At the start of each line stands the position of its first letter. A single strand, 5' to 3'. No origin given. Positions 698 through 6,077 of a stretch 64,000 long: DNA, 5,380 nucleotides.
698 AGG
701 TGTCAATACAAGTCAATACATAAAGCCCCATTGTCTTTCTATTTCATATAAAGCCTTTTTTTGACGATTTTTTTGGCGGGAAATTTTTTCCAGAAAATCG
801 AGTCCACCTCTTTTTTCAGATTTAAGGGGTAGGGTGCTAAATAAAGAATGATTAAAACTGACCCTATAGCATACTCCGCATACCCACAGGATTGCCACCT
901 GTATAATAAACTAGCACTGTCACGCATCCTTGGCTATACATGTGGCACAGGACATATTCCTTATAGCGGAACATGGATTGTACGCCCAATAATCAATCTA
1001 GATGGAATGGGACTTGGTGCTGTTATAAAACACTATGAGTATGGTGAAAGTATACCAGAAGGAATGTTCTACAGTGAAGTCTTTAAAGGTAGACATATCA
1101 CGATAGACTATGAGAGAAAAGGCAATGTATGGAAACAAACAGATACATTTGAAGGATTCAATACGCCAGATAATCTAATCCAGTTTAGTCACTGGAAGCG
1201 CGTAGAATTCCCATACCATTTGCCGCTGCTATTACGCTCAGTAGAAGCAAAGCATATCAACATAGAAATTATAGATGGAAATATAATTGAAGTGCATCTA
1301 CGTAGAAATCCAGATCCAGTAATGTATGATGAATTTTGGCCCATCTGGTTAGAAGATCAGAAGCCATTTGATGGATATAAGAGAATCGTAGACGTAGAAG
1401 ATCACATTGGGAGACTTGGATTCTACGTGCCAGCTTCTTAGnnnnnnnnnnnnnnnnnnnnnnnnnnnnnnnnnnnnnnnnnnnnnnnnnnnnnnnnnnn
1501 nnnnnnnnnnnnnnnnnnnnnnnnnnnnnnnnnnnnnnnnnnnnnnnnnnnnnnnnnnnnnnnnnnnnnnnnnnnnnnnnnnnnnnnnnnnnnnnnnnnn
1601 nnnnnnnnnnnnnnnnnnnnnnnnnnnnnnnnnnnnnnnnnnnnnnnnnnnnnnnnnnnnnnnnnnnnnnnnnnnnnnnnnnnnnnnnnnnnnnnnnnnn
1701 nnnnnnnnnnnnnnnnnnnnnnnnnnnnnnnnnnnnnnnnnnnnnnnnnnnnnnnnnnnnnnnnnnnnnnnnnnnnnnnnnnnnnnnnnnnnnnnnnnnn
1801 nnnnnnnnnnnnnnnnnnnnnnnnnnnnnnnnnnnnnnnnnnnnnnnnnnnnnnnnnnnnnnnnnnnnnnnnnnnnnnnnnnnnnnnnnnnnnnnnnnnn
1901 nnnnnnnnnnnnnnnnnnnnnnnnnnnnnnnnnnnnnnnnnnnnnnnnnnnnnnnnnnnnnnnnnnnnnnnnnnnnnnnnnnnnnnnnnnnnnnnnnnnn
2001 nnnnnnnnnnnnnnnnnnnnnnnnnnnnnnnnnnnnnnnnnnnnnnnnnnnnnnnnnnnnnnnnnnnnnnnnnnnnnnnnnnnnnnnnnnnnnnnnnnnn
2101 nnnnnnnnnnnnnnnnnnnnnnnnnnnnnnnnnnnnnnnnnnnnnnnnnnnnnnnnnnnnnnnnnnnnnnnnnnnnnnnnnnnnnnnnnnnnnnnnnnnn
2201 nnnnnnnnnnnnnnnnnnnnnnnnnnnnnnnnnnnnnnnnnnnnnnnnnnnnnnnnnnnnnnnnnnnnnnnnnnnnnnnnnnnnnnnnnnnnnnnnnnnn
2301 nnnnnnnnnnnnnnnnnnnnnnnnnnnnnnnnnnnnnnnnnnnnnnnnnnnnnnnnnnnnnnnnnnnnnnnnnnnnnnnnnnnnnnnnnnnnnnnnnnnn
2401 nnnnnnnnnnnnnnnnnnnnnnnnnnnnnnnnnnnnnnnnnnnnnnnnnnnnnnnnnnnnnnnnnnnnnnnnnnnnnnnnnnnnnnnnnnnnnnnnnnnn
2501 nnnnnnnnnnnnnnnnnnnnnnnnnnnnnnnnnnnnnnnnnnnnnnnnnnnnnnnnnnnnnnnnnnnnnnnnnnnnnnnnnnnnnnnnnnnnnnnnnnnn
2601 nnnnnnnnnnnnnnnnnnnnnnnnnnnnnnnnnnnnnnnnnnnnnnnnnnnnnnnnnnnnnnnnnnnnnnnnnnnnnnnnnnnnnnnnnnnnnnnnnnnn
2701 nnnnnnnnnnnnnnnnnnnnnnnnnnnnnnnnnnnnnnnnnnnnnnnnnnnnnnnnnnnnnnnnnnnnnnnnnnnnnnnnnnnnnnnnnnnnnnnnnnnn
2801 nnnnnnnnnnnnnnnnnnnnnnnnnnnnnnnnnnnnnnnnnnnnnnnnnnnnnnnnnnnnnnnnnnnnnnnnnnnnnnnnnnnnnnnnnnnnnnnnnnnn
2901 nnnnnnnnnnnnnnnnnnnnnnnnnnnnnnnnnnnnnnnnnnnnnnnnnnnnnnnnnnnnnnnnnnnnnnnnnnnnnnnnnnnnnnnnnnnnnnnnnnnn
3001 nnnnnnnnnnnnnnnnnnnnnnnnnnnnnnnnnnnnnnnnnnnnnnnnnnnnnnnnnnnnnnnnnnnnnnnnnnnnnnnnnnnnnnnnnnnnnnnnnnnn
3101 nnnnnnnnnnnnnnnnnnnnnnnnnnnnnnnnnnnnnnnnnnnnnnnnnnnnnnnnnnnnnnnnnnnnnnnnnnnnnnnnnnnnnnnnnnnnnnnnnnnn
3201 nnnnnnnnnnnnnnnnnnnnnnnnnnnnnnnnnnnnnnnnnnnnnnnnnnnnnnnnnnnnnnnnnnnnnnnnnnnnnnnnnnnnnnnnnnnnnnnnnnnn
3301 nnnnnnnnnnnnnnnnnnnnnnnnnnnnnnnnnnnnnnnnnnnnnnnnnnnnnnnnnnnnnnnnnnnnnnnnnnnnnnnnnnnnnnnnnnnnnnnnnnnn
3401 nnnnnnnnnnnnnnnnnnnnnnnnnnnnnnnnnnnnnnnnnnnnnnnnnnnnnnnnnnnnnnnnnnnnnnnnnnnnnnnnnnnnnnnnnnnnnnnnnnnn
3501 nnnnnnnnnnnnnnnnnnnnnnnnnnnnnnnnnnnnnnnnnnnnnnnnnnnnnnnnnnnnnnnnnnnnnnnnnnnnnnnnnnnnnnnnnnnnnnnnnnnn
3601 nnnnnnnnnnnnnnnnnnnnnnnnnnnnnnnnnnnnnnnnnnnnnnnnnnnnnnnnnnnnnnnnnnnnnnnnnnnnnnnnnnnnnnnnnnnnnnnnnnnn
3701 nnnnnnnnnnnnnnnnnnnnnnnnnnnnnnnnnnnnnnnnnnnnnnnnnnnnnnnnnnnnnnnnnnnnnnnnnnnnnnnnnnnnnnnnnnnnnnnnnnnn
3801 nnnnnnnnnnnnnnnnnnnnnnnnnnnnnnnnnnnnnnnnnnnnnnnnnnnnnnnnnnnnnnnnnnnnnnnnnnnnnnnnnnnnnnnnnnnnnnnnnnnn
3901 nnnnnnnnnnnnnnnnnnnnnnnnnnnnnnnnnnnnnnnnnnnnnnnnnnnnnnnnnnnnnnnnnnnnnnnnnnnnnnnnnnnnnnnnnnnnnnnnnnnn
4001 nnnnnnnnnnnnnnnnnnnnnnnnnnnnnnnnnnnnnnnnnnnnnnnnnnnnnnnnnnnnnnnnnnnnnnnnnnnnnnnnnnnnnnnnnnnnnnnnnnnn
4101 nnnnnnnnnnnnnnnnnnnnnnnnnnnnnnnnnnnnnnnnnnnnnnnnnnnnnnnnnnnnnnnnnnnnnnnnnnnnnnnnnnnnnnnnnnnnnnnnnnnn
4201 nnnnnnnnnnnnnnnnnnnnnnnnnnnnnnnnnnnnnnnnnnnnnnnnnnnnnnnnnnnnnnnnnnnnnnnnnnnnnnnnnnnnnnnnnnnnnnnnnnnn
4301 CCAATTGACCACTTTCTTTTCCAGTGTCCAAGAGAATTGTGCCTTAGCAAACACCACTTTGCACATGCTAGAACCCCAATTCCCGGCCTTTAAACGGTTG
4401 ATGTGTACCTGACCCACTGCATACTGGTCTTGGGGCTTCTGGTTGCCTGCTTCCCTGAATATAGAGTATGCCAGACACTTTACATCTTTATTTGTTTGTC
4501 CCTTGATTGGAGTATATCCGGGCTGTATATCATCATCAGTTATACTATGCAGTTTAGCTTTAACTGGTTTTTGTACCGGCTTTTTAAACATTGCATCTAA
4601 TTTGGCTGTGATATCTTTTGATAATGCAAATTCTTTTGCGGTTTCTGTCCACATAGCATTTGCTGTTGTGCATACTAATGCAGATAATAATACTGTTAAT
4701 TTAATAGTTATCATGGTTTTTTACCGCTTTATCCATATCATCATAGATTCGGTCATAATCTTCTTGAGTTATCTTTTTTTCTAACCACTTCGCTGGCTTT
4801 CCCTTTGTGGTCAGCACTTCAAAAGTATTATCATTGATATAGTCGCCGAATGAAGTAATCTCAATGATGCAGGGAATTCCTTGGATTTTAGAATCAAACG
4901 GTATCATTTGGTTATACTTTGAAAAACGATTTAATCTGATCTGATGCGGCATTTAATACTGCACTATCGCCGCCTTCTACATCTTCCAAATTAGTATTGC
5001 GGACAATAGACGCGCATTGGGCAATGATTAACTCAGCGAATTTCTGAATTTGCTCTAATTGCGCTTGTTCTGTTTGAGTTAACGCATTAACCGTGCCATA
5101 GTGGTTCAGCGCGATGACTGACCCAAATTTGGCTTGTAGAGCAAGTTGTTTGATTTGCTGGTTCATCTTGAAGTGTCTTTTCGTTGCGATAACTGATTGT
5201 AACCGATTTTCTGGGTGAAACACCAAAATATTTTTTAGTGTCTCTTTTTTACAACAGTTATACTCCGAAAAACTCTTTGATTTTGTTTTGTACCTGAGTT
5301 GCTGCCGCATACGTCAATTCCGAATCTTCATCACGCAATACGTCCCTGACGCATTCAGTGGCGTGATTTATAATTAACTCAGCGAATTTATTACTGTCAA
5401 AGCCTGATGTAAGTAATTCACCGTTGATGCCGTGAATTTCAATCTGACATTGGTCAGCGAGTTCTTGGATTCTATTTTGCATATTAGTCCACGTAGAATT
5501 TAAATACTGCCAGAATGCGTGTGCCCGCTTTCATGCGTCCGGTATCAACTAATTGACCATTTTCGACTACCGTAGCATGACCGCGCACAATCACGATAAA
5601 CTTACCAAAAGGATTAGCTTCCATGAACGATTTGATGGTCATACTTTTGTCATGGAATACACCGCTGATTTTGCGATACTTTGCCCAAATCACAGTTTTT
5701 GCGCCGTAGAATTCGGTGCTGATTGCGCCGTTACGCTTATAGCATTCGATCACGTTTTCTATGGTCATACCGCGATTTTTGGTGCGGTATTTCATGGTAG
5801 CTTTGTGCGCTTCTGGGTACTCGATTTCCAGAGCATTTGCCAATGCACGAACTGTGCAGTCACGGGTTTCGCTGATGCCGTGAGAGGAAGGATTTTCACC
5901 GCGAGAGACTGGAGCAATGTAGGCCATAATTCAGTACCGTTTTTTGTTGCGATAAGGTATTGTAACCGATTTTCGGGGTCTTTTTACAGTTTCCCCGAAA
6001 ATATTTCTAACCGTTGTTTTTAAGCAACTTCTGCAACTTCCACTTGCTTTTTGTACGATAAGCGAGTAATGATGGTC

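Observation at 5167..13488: Fourteen or more copies of a composite intergenic cassette resembling the PeSL elements of T4-type phages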

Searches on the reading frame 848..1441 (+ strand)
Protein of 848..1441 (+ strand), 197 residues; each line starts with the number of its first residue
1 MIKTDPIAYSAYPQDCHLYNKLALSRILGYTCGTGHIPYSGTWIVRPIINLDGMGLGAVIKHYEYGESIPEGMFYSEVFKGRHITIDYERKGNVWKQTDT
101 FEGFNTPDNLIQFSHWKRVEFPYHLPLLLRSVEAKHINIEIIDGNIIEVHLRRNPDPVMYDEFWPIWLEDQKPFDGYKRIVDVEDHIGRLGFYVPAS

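Call 10: search_protein_families(library=phrogs, proteins=[window:848-1441:+])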
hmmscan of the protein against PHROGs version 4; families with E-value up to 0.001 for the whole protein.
window:848-1441:+ (197 aa): 1 family
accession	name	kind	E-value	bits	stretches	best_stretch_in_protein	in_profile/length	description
phrog_3577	-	unknown function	2.8e-24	86.9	1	11-194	10-201/202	-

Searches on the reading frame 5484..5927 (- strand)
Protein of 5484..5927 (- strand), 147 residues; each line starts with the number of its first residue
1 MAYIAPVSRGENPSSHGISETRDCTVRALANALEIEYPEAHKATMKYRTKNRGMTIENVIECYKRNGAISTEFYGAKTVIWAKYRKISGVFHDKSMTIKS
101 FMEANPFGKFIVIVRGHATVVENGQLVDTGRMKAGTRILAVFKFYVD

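Call 10: search_protein_families(library=phrogs, proteins=[window:5484-5927:-])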
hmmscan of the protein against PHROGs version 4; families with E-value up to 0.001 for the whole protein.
window:5484-5927:- (147 aa): 2 families
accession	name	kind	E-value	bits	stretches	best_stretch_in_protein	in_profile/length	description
phrog_3754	-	unknown function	1.2e-19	72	1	12-144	12-143/145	-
phrog_9075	-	unknown function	0.00082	20.4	0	26-107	24-103/143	-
